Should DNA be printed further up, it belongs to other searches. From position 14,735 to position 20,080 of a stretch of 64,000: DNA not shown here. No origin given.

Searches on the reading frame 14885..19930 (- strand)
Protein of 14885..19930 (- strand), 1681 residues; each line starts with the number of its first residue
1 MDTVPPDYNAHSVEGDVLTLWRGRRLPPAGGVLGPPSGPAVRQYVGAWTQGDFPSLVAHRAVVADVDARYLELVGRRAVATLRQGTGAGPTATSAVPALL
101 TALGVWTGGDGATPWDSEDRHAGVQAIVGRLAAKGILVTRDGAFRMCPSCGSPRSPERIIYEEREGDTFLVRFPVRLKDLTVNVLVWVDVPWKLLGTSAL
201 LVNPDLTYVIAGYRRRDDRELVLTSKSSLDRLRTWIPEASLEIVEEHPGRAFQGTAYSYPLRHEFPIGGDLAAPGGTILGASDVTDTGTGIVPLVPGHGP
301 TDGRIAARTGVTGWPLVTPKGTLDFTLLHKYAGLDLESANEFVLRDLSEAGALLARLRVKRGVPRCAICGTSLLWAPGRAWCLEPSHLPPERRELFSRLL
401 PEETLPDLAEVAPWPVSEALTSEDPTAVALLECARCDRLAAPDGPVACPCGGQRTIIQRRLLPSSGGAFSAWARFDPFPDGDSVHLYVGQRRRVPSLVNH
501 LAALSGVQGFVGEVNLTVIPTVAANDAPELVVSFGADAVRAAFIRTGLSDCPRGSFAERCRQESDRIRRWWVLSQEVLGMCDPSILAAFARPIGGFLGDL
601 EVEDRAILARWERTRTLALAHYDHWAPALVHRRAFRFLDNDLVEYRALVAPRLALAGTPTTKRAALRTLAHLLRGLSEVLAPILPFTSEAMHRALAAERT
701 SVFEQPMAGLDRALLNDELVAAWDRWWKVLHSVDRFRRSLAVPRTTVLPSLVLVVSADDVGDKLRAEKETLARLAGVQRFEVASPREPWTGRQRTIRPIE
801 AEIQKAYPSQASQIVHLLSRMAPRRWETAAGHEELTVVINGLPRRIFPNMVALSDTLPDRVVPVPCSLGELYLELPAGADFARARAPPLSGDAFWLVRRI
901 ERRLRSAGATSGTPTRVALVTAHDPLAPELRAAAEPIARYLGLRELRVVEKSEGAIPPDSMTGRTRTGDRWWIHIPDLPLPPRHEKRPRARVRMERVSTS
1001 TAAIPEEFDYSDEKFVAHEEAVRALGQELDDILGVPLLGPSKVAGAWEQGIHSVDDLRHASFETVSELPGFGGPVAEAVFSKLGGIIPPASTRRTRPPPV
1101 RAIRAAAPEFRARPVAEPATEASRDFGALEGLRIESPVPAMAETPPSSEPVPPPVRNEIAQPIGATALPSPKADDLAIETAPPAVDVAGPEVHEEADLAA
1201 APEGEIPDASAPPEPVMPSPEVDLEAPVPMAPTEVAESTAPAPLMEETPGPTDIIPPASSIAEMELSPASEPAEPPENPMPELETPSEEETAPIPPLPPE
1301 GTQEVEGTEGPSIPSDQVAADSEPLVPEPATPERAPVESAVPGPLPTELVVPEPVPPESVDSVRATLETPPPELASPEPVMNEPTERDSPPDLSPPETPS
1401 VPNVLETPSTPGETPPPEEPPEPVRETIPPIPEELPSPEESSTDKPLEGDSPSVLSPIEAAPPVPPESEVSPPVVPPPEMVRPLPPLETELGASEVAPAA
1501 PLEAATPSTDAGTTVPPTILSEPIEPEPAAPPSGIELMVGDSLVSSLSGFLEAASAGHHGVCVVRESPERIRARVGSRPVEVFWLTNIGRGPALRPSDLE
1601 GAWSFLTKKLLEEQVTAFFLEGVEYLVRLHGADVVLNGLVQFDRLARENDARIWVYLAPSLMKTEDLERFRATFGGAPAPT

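Call 32: search_protein_families(library=pfam, proteins=[window:14885-19930:-], max_evalue=0.01)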
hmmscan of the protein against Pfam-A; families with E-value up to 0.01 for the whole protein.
window:14885-19930:- (1681 aa): 3 families
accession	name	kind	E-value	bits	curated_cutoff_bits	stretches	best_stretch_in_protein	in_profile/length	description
PF08264.19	Anticodon_1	-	2.9e-11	43.9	25.1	1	604-746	1-142/148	Anticodon-binding domain of tRNA ligase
PF05763.18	DUF835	-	2.7e-08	34.1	33.1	1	1555-1671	17-133/136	Protein of unknown function (DUF835)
PF14520.12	HHH_5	-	4e-05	24.4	27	1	1030-1077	2-49/57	Helix-hairpin-helix domain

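Call 84: search_protein_families(library=ncbifam, proteins=[window:14885-19930:-], max_evalue=0.1)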
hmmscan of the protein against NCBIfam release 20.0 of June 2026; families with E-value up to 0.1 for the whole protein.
window:14885-19930:- (1681 aa): 11 families
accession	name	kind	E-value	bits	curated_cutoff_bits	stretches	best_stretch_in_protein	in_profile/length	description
TIGR00392.1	ileS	equivalog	6.2e-32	110.7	621.4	2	126-384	158-427/861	isoleucine--tRNA ligase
NF004349.1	PRK05729.1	equivalog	7.5e-18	64.1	704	2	528-785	528-772/860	valine--tRNA ligase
TIGR00422.1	valS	equivalog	5.8e-17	61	612.1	2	600-807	604-808/863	valine--tRNA ligase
NF000258.1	MupB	exception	4.6e-12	44.6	1900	1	127-382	156-402/1033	mupirocin-resistant isoleucine--tRNA ligase MupB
NF011492.0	PRK14900.1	equivalog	1e-11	43.5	1783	1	602-783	614-799/1044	valine--tRNA ligase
NF009687.0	PRK13208.1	equivalog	3.3e-11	42.1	738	2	598-786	607-792/801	valine--tRNA ligase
NF008957.0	PRK12300.1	subfamily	1.2e-06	26.8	677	1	130-302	165-321/946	leucine--tRNA ligase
TIGR00395.1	leuS_arch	equivalog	6.5e-06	24.4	648.5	1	130-302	158-315/938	leucine--tRNA ligase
NF040702.1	ileS_w_GNAT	exception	9.3e-06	23.5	1999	1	660-757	921-1015/1100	isoleucine--tRNA ligase, N-acetyltransferase domain-containing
NF000257.1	MupA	exception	1e-05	23.5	1900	1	183-383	213-399/1024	mupirocin-resistant isoleucine--tRNA ligase MupA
NF000540.1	alt_ValS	exception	0.052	11.5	900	1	604-771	652-817/827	valine--tRNA ligase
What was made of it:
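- Checked: The IleRS-like gene (14885-19930, - strand) lies upstream of aIF5A and is divergent from it (calls 32, 84).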
